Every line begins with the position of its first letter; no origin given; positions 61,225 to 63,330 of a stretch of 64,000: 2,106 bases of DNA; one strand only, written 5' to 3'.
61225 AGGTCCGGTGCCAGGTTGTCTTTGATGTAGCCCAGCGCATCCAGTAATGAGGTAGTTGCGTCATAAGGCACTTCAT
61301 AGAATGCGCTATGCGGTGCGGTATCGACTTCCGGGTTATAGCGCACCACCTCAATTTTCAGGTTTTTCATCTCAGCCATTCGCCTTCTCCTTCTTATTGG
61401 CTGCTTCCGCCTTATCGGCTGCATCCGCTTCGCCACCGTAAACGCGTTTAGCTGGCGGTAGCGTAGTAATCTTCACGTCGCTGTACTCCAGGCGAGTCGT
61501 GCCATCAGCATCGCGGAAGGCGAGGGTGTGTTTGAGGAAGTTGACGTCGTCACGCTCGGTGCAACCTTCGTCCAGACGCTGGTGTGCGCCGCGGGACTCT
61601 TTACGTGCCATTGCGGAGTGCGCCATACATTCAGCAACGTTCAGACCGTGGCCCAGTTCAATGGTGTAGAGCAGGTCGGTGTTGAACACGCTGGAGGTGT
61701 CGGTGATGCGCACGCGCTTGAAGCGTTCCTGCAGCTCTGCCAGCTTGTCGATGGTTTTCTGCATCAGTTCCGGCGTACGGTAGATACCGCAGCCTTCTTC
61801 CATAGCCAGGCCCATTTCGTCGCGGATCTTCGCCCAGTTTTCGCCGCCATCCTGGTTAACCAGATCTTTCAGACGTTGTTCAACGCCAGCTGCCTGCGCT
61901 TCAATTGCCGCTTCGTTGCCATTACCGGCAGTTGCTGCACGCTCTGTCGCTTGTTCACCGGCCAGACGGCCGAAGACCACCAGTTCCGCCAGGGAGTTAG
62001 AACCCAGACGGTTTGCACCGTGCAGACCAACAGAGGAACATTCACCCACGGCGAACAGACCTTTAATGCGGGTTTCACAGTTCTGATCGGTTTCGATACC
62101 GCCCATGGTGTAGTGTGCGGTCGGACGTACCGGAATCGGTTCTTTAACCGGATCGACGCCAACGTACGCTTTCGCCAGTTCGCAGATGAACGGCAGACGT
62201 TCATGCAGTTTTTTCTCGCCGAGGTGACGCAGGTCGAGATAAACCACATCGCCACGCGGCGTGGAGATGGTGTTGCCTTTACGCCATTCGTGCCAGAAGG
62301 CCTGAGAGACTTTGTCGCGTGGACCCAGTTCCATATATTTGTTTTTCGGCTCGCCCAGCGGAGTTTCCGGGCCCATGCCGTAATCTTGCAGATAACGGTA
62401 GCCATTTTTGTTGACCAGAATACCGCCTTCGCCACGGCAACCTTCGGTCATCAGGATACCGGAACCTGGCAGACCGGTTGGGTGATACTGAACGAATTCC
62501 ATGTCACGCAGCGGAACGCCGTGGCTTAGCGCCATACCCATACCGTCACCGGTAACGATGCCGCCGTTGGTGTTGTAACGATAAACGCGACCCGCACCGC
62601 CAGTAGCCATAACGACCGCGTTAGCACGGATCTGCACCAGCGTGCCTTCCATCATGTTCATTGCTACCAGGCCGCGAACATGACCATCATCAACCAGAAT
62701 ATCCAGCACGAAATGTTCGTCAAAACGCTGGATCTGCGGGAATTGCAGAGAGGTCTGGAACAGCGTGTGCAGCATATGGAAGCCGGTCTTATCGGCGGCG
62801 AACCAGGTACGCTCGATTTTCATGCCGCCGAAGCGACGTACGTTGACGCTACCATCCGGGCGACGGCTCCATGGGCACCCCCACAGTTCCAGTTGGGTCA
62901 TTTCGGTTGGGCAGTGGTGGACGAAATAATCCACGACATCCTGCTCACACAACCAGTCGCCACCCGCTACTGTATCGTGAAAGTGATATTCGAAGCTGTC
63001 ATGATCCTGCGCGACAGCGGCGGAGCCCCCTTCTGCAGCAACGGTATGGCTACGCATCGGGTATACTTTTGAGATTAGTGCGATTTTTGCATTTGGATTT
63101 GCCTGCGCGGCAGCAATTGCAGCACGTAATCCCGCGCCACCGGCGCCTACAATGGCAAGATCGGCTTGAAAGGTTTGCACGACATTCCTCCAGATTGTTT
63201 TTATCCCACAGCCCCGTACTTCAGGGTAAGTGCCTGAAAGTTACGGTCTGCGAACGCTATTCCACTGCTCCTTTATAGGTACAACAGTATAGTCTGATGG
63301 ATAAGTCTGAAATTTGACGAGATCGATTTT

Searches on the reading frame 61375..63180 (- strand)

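Call 77: search_protein_families(proteins=[window:61375-63180:-], library=ncbifam, max_evalue=1e-10)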
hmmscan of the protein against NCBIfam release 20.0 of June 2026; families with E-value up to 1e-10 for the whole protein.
window:61375-63180:- (602 aa): 27 families (the best 25 are shown)
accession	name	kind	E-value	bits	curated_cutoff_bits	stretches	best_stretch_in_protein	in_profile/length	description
NF006686.0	PRK09231.1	equivalog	0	1255.4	854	1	1-601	1-597/598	fumarate reductase (quinol) flavoprotein subunit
TIGR01176.1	fum_red_Fp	equivalog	0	1214.6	932.7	1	3-582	1-580/580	fumarate reductase (quinol) flavoprotein subunit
TIGR01812.1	sdhA_frdA_Gneg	subfamily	1.8e-249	829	567.3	1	7-581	1-568/568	succinate dehydrogenase or fumarate reductase, flavoprotein subunit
NF004724.0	PRK06069.1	subfamily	9.6e-206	684.4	826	1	1-581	1-577/577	succinate dehydrogenase/fumarate reductase flavoprotein subunit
TIGR01816.1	sdhA_forward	equivalog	3.5e-179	596.7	727.35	1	7-575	4-573/584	succinate dehydrogenase flavoprotein subunit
NF004613.0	PRK05945.1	equivalog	8e-162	539.8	824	1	5-581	3-575/575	succinate dehydrogenase/fumarate reductase flavoprotein subunit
NF042982.1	MFR_Fp_SdhA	equivalog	3.8e-143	478.1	1100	1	6-574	48-606/612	8-methylmenaquinol:fumarate reductase flavoprotein subunit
NF005037.0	PRK06452.1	equivalog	5.4e-141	470.9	862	1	1-581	1-566/566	succinate dehydrogenase flavoprotein subunit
NF006383.0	PRK08626.1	equivalog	8.7e-140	467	663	2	109-597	133-613/657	fumarate reductase flavoprotein subunit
NF004900.0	PRK06263.1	equivalog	2.1e-131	439.2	718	1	2-551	4-531/546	fumarate reductase (CoM/CoB) subunit TfrA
NF006392.0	PRK08641.1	equivalog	2.1e-117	393.2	855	1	6-592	4-590/593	succinate dehydrogenase flavoprotein subunit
NF005866.0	PRK07803.1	equivalog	4e-117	392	819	1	4-568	7-595/631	fumarate reductase/succinate dehydrogenase flavoprotein subunit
TIGR00551.1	nadB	equivalog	4.6e-117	391.7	452.75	1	5-537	2-487/489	L-aspartate oxidase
NF005636.0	PRK07395.1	subfamily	3.4e-105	352.4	723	1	4-543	11-539/560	L-aspartate oxidase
TIGR01811.1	sdhA_Bsu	subfamily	4e-105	352.8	541.35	1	10-581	3-603/603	succinate dehydrogenase (quinone) flavoprotein subunit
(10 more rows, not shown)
